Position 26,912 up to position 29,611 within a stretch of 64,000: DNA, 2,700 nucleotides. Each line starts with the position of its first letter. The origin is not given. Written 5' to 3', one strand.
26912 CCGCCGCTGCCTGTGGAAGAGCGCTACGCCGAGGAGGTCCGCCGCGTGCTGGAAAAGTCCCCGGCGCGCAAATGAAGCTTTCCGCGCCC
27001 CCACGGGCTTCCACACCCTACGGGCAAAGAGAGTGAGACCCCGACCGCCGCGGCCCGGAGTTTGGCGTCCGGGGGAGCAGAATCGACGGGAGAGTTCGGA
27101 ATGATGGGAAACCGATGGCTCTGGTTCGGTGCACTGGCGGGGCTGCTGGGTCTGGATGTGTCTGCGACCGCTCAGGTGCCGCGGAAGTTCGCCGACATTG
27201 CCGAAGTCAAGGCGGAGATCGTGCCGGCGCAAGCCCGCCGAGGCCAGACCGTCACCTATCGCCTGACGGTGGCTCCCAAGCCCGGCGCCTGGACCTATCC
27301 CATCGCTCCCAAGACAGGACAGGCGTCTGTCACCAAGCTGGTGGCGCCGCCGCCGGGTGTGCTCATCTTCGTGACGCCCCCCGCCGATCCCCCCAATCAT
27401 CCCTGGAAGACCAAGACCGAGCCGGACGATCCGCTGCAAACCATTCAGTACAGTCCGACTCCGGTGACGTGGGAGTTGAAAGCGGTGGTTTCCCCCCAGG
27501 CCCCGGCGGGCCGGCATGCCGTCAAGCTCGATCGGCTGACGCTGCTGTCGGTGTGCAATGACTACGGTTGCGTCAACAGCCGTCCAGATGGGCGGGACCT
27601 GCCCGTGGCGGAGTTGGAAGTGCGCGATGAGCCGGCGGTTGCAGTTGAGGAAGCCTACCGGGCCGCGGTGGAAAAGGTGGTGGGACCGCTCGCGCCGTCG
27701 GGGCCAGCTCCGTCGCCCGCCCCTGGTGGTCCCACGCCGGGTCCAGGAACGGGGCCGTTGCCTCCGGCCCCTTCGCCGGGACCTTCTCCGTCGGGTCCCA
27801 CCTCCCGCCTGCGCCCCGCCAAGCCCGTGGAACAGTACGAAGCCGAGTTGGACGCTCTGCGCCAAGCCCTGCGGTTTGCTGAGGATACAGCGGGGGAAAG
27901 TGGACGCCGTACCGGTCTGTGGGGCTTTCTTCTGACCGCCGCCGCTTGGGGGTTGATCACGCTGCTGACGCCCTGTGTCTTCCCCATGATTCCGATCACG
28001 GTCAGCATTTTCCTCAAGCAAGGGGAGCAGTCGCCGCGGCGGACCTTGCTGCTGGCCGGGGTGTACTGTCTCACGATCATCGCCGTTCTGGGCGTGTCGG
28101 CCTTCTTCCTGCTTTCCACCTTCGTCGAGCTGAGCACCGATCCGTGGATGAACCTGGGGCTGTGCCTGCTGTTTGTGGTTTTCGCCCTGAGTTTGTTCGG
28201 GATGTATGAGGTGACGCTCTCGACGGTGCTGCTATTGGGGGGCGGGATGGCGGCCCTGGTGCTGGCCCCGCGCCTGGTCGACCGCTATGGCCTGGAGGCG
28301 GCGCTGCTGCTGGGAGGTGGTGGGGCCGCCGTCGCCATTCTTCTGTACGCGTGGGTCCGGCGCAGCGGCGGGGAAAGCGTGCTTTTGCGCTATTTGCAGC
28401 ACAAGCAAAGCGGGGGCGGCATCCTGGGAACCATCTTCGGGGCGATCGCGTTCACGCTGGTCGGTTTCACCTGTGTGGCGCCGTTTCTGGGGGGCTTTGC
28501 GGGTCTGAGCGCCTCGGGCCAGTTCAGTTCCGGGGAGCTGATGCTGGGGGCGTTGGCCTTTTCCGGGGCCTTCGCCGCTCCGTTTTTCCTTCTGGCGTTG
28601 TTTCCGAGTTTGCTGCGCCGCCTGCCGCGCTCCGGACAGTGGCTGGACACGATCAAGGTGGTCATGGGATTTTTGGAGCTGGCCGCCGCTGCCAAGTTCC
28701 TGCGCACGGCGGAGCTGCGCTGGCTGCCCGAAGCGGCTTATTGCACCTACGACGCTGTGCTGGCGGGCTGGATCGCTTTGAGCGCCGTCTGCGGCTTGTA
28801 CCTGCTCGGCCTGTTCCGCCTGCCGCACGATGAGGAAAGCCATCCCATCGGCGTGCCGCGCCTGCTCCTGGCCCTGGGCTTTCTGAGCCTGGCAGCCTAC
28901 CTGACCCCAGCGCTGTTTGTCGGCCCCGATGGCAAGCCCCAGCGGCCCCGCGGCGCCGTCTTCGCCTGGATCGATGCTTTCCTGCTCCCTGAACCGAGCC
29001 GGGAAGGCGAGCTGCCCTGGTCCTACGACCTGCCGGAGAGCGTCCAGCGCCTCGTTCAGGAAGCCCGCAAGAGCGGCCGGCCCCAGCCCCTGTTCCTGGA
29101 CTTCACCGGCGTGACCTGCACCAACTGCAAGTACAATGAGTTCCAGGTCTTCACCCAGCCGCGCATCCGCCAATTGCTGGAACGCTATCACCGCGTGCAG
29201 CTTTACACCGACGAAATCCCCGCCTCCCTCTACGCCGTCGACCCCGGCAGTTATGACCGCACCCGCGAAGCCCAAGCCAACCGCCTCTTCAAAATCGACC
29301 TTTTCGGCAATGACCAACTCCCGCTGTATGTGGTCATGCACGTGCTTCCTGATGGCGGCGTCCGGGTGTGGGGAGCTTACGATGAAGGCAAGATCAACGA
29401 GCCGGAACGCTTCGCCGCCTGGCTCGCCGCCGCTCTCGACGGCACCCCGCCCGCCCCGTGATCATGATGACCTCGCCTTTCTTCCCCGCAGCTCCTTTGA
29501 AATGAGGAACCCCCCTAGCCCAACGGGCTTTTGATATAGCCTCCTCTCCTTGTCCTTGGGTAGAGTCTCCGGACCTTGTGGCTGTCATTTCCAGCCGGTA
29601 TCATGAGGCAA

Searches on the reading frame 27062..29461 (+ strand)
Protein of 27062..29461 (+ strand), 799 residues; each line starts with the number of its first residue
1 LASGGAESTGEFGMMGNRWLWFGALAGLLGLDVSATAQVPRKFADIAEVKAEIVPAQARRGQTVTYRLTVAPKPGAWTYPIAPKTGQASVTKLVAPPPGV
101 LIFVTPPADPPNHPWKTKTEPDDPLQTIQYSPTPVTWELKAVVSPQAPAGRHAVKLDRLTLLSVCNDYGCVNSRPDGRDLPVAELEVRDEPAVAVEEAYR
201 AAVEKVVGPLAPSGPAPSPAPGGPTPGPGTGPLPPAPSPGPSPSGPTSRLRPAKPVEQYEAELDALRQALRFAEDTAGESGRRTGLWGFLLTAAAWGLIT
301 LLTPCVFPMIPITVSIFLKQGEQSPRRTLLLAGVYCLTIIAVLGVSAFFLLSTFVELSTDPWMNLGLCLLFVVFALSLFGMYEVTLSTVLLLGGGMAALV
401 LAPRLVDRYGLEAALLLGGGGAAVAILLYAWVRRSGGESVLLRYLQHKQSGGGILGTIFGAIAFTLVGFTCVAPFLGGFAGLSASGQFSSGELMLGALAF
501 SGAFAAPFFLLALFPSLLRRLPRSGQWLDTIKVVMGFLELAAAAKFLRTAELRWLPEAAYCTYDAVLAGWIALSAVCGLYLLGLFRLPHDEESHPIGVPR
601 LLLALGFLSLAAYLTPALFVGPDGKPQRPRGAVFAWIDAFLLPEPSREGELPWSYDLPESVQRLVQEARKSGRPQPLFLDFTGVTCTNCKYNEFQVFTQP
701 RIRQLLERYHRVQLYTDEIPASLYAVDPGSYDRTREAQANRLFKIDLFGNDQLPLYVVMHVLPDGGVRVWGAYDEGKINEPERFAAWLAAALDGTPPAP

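Call 32: search_protein_families(library=pfam, proteins=[window:27062-29461:+], max_evalue=0.001)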
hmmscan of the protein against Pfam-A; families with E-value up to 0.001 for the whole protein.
window:27062-29461:+ (799 aa): 2 families
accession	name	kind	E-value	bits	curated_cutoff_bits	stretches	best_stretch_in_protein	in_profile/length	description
PF02683.22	DsbD_TM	-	2.3e-22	79.8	27.1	2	287-389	2-108/219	Cytochrome C biogenesis protein transmembrane domain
PF13899.12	Thioredoxin_7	-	1.2e-05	25.8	27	1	663-733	8-61/83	Thioredoxin-like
